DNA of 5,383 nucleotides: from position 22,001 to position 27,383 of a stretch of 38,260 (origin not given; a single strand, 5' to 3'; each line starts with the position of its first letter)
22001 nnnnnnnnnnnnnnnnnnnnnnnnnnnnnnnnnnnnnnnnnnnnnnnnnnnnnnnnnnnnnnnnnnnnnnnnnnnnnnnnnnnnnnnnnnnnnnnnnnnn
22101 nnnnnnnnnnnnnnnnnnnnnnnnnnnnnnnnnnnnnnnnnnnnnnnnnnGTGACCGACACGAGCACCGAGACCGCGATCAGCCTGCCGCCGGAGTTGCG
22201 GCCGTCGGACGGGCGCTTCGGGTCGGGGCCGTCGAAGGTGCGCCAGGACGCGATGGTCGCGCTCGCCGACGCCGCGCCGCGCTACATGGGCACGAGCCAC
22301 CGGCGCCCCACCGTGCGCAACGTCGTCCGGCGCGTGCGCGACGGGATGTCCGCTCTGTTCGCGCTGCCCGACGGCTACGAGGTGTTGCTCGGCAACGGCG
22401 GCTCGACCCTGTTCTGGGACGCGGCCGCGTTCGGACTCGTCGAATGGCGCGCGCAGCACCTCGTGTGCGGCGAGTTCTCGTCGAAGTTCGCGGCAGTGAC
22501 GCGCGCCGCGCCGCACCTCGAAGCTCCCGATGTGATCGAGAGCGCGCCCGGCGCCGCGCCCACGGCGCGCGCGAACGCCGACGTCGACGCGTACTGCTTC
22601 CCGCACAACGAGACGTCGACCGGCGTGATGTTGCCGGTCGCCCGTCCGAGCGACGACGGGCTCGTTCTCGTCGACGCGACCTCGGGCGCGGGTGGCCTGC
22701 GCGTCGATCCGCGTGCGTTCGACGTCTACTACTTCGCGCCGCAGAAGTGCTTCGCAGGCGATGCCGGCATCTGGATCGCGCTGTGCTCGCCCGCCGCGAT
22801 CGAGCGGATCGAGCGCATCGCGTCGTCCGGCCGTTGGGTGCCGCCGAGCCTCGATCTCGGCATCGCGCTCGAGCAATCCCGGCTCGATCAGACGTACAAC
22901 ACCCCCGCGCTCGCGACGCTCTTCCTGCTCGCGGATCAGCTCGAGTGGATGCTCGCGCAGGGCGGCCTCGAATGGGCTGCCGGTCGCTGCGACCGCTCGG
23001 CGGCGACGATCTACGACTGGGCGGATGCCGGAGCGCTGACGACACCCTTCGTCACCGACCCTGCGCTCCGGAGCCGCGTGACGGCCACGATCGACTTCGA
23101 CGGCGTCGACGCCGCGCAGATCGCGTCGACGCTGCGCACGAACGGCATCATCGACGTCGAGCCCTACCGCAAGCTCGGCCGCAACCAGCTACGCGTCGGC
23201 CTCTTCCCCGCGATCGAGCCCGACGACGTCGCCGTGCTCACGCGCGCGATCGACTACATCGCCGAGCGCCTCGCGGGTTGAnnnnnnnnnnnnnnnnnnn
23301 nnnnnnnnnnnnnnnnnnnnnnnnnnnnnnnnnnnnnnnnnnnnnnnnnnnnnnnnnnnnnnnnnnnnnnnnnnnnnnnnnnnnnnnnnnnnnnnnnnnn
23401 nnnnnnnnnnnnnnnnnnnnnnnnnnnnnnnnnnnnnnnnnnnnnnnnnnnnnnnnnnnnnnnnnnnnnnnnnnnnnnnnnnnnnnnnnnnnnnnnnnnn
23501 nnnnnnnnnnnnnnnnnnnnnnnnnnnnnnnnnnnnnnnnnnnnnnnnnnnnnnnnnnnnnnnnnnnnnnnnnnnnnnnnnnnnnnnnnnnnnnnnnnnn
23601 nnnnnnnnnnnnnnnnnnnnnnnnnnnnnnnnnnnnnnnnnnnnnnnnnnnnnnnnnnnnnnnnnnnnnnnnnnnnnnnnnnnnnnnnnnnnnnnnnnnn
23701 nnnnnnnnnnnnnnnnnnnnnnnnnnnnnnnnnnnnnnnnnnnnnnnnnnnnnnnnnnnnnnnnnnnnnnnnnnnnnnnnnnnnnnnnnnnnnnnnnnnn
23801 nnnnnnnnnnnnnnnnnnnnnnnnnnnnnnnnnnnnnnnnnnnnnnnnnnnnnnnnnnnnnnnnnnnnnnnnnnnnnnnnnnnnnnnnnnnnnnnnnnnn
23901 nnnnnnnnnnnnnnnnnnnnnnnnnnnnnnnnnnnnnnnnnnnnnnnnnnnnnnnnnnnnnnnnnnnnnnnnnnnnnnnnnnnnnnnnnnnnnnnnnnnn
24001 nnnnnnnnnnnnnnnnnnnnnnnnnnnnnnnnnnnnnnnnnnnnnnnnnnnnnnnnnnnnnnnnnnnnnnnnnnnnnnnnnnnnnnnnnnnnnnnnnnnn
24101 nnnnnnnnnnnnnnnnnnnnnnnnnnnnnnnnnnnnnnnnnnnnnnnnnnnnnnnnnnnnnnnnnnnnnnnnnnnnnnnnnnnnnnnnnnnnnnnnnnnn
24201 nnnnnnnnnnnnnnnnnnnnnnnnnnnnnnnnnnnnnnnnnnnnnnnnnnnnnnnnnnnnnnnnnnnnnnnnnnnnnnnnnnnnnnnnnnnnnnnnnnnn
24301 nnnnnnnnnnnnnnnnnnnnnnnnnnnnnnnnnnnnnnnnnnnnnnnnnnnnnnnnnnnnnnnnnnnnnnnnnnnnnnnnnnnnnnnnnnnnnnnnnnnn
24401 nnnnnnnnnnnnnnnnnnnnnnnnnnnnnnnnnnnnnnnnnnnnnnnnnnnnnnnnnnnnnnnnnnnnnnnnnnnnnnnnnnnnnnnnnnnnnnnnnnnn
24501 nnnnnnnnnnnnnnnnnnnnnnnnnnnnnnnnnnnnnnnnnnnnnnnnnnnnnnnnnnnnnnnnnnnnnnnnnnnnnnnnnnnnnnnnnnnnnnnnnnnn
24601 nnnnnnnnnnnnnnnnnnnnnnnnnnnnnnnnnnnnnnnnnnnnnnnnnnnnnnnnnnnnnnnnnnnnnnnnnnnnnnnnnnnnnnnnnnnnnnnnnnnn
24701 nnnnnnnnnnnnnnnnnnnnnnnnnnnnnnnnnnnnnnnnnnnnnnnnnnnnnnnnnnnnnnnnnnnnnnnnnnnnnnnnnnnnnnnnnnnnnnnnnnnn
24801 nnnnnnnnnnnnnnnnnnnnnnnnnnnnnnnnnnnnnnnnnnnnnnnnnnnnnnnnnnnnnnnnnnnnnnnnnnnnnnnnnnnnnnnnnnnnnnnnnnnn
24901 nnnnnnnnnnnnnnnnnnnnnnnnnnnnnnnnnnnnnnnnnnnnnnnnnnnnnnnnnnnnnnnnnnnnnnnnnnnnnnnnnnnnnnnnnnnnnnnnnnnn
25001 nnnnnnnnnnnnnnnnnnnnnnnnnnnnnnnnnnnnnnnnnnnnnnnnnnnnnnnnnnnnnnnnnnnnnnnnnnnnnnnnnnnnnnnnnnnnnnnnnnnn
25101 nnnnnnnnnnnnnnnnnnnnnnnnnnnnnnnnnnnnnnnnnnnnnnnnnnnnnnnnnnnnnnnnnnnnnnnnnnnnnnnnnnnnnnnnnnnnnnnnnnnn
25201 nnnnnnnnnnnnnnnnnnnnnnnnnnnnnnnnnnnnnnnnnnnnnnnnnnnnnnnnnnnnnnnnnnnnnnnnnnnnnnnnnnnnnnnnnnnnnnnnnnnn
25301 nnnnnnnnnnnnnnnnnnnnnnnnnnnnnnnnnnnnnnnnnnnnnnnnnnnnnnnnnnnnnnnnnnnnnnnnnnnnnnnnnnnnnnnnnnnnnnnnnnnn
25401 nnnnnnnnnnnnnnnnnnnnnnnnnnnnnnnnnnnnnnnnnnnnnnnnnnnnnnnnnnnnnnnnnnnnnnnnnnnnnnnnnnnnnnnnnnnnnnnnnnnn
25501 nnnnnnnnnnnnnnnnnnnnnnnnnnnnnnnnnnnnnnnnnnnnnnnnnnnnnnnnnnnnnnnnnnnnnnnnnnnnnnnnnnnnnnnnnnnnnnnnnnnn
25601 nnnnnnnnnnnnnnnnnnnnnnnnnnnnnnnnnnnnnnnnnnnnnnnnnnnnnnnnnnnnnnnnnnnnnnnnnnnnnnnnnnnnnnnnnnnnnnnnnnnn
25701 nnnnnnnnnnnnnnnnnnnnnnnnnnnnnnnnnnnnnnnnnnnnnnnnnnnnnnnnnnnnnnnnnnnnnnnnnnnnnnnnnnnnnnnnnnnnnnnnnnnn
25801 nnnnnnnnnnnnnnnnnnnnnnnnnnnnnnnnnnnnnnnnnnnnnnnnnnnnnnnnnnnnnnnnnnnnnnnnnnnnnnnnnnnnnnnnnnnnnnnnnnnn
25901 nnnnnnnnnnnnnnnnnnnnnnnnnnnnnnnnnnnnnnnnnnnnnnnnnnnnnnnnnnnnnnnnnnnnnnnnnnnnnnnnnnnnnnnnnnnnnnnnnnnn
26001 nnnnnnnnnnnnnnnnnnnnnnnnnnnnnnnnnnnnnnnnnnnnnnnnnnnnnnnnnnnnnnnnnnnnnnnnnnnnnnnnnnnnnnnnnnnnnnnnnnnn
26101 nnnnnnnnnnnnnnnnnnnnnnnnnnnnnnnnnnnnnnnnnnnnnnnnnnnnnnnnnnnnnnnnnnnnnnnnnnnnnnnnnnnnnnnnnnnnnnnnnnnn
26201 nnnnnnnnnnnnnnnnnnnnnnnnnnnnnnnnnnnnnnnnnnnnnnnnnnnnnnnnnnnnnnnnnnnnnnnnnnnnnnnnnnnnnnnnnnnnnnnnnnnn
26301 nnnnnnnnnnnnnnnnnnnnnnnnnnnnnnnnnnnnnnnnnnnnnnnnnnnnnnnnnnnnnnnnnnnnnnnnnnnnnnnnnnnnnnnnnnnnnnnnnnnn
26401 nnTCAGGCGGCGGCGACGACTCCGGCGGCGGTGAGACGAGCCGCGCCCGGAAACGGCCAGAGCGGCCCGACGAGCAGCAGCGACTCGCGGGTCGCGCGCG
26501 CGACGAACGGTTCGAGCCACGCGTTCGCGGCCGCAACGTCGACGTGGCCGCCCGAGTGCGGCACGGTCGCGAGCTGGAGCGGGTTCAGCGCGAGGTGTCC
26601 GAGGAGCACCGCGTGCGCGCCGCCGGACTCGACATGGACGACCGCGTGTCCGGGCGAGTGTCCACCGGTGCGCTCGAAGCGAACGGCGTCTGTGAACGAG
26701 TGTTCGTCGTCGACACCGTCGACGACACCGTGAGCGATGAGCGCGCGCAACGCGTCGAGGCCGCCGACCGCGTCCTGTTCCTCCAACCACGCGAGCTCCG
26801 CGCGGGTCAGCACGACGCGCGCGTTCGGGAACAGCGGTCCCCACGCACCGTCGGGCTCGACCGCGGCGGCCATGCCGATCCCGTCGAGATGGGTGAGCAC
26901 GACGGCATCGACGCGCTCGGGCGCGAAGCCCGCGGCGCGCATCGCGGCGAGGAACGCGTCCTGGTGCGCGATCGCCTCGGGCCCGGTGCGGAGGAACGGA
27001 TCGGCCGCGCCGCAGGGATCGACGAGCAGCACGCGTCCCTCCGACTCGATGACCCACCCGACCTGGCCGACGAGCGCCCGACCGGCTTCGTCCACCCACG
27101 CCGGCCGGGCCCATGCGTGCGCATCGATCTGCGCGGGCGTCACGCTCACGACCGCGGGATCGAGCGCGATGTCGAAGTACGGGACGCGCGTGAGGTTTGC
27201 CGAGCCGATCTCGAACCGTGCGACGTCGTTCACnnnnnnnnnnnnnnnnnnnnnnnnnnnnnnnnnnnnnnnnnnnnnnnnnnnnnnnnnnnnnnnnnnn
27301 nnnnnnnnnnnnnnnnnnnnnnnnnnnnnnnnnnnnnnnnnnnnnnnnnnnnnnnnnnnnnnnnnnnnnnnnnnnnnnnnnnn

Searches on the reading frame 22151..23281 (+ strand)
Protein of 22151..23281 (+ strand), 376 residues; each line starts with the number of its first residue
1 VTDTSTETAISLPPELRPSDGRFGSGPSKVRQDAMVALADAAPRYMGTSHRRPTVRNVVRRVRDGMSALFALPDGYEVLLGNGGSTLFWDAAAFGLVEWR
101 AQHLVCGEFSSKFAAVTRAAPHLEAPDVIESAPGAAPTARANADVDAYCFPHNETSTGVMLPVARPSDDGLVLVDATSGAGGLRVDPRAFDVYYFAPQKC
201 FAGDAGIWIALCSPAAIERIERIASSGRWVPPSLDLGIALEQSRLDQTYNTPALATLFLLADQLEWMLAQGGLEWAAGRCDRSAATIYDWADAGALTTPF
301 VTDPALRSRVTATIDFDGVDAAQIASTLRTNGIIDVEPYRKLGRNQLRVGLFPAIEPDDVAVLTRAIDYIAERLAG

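Call 52: search_protein_families(library=pfam, proteins=[window:22151-23281:+], max_evalue=0.00001)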
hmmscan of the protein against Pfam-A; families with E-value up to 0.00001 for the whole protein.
window:22151-23281:+ (376 aa): 1 family
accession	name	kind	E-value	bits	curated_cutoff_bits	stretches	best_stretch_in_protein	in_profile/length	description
PF00266.25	Aminotran_5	-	4.1e-13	49.5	21.5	1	145-333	140-333/371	Aminotransferase class-V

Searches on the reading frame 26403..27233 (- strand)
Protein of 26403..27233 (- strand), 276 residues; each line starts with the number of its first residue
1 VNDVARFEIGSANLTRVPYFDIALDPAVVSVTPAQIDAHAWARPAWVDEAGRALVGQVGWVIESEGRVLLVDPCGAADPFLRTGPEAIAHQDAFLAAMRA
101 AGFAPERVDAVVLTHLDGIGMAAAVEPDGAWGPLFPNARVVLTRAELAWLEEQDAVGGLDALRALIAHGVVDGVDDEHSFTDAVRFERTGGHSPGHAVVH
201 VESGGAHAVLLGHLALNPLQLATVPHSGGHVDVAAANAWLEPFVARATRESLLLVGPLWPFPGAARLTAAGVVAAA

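Call 53: search_protein_families(library=pfam, proteins=[window:26403-27233:-], max_evalue=0.00001)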
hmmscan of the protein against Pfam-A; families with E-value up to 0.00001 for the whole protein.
window:26403-27233:- (276 aa): 1 family
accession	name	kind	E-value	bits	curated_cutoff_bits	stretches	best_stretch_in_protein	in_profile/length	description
PF00753.33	Lactamase_B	-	4.3e-09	37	22.7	0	60-117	9-53/196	Metallo-beta-lactamase superfamily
